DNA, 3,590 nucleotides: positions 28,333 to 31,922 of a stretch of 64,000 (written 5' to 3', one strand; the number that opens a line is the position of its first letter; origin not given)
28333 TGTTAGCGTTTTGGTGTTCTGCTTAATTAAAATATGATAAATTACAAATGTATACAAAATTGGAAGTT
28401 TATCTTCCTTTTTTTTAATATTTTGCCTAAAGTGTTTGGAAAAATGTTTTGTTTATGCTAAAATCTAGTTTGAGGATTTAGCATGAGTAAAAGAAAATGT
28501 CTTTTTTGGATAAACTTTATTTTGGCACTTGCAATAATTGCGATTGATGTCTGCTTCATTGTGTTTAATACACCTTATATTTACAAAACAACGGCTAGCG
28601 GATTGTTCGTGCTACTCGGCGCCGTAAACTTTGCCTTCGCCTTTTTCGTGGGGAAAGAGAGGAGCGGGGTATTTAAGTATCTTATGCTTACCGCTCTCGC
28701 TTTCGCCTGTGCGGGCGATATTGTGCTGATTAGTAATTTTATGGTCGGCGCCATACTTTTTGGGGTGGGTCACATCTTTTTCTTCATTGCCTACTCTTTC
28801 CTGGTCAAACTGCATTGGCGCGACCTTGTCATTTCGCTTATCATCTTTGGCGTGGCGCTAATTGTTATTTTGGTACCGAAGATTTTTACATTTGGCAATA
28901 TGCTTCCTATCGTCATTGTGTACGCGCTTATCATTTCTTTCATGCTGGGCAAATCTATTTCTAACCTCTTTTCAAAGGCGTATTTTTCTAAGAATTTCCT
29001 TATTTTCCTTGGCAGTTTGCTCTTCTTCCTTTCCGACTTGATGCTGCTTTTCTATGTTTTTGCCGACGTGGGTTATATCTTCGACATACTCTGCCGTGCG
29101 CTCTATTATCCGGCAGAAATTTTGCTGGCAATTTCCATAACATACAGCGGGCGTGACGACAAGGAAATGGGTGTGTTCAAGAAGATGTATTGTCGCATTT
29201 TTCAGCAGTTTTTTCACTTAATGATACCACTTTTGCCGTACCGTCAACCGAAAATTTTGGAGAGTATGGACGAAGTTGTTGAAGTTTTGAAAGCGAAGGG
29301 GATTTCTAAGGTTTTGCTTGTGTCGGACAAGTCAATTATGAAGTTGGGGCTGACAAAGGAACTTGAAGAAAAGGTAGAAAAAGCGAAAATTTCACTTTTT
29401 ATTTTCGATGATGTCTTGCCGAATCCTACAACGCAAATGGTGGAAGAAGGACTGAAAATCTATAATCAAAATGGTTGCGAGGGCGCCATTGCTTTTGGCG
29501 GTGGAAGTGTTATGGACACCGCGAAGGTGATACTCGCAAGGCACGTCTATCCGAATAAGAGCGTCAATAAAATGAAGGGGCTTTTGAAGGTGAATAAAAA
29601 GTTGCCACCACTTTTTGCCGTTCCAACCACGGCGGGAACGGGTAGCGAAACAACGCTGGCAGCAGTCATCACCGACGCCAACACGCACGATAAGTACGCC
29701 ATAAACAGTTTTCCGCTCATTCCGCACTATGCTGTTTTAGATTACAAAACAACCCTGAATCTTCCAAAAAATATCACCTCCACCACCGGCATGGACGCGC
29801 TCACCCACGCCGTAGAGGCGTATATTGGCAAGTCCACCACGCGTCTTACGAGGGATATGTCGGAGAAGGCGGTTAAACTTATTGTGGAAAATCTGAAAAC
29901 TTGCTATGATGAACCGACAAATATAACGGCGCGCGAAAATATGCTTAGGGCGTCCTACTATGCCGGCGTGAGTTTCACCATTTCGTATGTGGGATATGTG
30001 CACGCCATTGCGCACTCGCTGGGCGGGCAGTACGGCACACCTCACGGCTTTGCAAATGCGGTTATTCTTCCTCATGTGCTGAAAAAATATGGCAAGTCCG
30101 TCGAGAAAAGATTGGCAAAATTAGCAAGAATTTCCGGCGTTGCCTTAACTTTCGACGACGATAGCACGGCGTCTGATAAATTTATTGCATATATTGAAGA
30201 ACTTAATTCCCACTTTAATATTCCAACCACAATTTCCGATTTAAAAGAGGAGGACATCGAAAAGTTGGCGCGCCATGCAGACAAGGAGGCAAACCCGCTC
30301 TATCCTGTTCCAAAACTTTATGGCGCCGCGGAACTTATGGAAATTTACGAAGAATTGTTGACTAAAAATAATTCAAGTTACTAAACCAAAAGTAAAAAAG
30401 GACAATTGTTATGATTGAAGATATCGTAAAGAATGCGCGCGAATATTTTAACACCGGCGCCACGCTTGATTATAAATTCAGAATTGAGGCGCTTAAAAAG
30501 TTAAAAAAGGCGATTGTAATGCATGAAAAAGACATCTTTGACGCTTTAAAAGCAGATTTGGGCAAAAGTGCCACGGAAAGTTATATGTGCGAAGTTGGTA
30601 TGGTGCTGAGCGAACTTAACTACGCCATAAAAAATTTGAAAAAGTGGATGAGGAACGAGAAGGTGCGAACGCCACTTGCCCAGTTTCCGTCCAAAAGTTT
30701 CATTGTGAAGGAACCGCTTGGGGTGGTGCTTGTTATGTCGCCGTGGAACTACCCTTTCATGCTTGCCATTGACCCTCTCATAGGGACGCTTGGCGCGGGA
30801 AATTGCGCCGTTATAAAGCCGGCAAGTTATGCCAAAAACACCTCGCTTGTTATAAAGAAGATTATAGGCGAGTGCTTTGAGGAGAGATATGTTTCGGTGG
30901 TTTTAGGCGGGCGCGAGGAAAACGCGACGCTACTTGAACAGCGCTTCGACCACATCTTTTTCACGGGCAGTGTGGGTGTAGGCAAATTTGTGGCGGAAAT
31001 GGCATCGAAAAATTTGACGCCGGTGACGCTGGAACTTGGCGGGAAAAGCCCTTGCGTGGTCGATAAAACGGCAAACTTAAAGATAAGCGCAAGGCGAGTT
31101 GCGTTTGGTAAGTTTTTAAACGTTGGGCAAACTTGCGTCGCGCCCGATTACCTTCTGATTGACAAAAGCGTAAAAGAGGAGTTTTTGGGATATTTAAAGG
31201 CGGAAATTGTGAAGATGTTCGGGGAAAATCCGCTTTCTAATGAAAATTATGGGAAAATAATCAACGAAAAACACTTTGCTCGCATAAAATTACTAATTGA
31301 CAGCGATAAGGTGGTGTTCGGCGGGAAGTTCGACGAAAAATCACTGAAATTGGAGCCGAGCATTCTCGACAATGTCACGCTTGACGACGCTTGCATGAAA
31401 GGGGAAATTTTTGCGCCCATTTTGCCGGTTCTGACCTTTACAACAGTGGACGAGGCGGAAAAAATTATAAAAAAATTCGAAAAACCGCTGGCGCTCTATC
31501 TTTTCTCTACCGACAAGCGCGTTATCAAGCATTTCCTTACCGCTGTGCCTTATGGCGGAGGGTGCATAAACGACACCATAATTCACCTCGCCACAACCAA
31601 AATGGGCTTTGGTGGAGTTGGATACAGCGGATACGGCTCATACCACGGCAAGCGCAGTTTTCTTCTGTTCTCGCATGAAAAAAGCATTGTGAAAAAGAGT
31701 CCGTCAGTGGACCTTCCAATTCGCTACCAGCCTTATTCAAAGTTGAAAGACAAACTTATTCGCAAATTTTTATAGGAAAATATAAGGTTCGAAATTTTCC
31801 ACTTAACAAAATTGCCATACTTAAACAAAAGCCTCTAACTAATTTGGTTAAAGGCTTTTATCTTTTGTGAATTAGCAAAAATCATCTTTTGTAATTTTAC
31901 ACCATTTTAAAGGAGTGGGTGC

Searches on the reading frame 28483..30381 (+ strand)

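Call 56: search_protein_families(library=pfam, proteins=[window:28483-30381:+], max_evalue=0.00001)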
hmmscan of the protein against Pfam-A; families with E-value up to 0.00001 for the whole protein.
window:28483-30381:+ (633 aa): 4 families
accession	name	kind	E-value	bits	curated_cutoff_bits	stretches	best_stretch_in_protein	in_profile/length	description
PF25137.1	ADH_Fe_C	-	1.2e-46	159.3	27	1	433-624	2-192/194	Fe-containing alcohol dehydrogenase family, C-terminal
PF00465.25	Fe-ADH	-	1.5e-43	148.7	31.3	1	261-420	10-167/168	Iron-containing alcohol dehydrogenase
PF07947.19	YhhN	-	1.7e-19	70.7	25.6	1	51-218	19-181/182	YhhN family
PF13685.12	Fe-ADH_2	-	3.6e-09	37.2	28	1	262-354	7-97/149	Iron-containing alcohol dehydrogenase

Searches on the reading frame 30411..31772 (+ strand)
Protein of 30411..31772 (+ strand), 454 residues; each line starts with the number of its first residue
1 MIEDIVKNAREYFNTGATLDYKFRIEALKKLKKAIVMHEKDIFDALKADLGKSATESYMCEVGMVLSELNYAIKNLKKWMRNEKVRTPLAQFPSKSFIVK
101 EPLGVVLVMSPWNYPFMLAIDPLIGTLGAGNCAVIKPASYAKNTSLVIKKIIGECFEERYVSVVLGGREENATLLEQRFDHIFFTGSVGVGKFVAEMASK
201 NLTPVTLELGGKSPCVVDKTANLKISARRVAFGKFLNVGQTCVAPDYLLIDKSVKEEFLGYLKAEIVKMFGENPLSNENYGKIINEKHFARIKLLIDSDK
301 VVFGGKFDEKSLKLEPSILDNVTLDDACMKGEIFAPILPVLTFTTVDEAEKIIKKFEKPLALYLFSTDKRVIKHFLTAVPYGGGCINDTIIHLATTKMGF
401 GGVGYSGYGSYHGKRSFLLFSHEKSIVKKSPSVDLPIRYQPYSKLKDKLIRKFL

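Call 56: search_protein_families(library=pfam, proteins=[window:30411-31772:+], max_evalue=0.00001)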
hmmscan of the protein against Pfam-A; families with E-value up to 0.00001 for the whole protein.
window:30411-31772:+ (454 aa): 1 family
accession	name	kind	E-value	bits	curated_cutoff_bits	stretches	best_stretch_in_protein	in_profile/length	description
PF00171.27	Aldedh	-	3.2e-82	277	23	1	2-425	31-460/461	Aldehyde dehydrogenase family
